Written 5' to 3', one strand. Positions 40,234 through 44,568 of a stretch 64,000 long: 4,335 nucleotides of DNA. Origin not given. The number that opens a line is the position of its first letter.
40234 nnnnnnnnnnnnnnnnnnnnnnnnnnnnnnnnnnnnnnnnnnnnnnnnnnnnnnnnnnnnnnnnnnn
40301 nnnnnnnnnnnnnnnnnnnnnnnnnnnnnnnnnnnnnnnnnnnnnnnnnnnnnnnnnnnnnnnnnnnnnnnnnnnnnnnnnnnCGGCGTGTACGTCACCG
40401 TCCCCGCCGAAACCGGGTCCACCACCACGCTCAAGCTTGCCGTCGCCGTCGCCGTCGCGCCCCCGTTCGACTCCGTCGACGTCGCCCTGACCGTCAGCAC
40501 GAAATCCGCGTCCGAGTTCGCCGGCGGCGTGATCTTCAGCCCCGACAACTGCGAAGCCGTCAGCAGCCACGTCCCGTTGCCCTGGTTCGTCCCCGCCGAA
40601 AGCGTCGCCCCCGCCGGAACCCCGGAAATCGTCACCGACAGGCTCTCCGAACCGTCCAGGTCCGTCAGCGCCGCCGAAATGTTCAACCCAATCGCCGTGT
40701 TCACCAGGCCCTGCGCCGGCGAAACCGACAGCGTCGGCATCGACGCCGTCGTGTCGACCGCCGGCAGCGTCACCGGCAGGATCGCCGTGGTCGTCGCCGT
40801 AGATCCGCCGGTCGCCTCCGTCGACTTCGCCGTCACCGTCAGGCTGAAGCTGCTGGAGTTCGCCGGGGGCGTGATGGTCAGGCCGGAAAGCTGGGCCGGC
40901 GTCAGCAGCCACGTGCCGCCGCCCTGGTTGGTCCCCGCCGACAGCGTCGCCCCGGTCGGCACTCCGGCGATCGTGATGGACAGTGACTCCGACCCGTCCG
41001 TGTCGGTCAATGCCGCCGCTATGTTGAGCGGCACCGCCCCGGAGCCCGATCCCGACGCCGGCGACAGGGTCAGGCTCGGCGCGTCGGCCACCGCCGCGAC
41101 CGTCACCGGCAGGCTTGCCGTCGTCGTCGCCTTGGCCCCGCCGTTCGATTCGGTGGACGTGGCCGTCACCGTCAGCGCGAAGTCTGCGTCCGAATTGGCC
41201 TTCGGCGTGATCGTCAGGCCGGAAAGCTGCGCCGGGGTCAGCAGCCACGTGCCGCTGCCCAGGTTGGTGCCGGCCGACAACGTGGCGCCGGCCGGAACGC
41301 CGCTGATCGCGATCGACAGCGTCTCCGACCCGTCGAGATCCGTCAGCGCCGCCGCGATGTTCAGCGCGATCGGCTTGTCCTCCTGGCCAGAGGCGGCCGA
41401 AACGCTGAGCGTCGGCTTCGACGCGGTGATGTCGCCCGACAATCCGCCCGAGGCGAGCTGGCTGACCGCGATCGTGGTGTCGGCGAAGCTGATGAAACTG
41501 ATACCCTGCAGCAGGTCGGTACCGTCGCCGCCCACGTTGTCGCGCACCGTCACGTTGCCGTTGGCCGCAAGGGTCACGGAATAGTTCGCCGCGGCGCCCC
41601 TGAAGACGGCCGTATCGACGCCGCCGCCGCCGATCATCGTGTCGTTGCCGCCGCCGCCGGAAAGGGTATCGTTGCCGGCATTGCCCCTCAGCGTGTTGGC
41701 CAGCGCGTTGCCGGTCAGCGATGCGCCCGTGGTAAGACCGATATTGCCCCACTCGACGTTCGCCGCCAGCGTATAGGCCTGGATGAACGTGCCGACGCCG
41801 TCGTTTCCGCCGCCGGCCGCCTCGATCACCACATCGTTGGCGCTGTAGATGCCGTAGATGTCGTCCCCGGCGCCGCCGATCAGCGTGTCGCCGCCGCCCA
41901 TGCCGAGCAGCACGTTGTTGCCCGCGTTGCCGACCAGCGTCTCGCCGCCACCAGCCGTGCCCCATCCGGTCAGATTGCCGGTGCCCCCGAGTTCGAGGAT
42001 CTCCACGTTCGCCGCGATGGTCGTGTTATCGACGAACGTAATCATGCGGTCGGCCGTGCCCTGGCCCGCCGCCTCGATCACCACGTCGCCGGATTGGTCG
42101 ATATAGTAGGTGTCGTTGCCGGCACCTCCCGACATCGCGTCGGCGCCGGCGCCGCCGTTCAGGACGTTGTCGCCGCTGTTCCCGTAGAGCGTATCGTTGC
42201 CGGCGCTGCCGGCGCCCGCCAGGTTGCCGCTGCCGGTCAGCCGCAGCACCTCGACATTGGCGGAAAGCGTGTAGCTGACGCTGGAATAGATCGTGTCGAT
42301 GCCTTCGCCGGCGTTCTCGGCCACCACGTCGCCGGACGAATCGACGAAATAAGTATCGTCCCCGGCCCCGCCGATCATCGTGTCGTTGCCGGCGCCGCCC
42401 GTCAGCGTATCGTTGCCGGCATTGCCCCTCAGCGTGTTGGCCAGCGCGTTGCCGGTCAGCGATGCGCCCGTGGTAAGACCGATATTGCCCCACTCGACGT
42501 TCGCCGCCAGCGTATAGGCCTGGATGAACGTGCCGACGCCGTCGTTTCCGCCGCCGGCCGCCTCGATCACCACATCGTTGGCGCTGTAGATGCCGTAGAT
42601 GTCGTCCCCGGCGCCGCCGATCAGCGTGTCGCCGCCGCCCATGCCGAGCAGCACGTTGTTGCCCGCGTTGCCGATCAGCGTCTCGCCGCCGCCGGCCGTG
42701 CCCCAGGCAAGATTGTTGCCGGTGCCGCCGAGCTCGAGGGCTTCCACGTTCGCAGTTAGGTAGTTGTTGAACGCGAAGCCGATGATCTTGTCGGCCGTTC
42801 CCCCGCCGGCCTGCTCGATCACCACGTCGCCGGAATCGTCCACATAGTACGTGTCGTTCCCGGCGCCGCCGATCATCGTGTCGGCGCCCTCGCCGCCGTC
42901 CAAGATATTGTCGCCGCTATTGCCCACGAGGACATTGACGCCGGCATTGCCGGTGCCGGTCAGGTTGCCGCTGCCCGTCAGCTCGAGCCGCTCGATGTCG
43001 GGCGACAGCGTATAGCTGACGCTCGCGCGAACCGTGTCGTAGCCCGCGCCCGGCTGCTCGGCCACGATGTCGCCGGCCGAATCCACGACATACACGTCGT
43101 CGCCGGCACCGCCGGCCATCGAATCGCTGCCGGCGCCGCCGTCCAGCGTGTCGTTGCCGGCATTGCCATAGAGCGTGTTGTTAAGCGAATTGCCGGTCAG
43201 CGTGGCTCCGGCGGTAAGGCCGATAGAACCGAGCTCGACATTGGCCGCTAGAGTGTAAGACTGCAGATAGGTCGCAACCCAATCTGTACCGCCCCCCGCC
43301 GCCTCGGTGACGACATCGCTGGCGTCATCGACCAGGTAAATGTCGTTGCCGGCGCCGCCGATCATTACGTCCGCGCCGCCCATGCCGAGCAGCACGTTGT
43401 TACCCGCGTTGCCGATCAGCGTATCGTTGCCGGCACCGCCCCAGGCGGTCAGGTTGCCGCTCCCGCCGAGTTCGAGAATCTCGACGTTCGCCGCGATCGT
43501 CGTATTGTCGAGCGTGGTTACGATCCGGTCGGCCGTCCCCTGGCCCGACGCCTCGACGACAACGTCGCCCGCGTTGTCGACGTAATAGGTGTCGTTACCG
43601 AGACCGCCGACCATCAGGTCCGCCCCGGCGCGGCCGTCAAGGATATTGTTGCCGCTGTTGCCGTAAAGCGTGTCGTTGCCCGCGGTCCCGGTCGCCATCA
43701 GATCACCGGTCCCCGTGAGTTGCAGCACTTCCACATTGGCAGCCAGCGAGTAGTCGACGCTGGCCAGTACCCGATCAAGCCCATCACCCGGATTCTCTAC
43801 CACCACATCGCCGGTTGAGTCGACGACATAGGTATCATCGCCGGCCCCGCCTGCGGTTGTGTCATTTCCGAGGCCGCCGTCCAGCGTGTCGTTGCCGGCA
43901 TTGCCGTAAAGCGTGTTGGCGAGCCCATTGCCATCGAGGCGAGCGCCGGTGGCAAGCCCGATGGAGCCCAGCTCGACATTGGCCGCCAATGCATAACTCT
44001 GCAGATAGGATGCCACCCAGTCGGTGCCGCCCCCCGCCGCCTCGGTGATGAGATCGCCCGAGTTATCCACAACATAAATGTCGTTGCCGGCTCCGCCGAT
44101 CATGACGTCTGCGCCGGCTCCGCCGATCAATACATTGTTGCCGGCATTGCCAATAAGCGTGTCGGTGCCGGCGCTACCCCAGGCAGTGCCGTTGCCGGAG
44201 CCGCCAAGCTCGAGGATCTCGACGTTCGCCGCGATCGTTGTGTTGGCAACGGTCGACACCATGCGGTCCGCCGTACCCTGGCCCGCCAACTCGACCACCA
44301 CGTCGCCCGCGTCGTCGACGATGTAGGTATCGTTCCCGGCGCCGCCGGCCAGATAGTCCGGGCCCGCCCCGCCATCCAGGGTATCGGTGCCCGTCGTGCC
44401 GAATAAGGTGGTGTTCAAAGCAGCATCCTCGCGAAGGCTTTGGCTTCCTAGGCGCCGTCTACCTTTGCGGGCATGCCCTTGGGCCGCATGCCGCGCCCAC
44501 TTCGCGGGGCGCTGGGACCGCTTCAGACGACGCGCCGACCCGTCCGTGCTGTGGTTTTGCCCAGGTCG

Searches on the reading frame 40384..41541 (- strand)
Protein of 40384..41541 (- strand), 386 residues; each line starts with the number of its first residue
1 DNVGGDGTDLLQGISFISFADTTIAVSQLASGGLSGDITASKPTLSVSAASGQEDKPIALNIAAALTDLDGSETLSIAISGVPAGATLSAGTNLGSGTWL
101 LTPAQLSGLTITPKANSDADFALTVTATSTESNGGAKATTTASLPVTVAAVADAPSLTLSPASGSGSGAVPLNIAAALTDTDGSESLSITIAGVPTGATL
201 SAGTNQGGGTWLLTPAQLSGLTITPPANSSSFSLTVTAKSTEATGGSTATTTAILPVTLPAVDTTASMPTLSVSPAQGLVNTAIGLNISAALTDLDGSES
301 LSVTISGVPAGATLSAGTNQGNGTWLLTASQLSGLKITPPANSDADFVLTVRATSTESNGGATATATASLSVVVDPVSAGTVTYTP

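Call 42: search_protein_families(library=pfam, proteins=[window:40384-41541:-], max_evalue=10)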
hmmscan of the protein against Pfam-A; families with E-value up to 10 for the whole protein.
window:40384-41541:- (386 aa): 5 families
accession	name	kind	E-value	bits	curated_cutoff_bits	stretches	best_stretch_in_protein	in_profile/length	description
PF11090.14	Phage_T7_Gp13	-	4.1e-05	24.3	25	1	310-335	8-33/86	Bacteriophage T7, probable scaffold protein Gp13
PF17892.7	Cadherin_5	-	0.0012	19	26.5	2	43-105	5-69/98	Cadherin-like domain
PF25349.1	PH_PHS1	-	0.0085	16.2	27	1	318-353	32-66/145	Poor homologous synapsis protein PH domain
PF23760.1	Beta-prop_DCAF12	-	0.37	10.1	27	1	159-219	62-122/381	DDB1- and CUL4-associated factor 12 beta propeller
PF02258.22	SLT_beta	-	1.1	9.8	27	0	100-117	40-57/70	Shiga-like toxin beta subunit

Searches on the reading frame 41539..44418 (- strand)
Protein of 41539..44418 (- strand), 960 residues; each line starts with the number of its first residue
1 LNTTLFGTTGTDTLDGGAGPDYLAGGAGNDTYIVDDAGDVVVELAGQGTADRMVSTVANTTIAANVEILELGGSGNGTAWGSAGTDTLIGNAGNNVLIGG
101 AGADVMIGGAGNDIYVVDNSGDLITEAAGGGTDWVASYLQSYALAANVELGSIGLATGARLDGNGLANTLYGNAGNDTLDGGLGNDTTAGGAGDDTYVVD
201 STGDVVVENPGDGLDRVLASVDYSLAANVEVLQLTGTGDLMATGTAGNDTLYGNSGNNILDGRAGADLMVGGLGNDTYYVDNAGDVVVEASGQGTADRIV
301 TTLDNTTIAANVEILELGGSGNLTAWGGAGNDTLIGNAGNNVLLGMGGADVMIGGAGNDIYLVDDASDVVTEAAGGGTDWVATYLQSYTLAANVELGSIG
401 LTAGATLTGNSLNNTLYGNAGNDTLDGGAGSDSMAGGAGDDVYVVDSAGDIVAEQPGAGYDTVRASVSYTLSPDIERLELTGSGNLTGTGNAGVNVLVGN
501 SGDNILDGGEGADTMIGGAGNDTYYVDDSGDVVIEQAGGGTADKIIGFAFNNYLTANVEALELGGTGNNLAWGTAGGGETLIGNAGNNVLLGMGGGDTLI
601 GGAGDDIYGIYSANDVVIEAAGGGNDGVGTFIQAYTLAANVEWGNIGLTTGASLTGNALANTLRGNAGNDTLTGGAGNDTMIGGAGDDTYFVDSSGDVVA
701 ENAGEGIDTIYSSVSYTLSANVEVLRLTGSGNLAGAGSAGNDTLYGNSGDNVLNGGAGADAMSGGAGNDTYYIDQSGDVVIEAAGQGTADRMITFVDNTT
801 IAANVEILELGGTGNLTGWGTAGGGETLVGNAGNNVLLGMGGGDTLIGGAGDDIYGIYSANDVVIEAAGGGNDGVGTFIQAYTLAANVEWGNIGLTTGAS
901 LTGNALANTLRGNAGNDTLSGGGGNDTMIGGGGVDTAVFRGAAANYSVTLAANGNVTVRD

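Call 42: search_protein_families(library=pfam, proteins=[window:41539-44418:-], max_evalue=10)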
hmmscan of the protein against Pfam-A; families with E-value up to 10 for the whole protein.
window:41539-44418:- (960 aa): 6 families
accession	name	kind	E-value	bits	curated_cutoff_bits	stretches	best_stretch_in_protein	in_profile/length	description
PF00353.25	HemolysinCabind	-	1.6e-88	290.4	23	12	80-114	1-35/36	RTX calcium-binding nonapeptide repeat (4 copies)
PF17056.10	KRE1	-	0.069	13.3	27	0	630-650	29-49/66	Killer toxin-resistance protein 1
PF23204.1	KIF21A_2nd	-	0.37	11.6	27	0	616-636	42-62/90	KIF21A-like domain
PF14083.11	PGDYG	-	0.43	11.4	27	0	720-758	49-87/102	PGDYG protein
PF18832.6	LPD18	-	1.3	9.7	26.8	0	276-316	39-79/86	Large polyvalent protein-associated domain 18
PF18877.6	SSSPR-51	-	9.6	6.6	27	0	523-546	3-26/48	SSSPR-51 domain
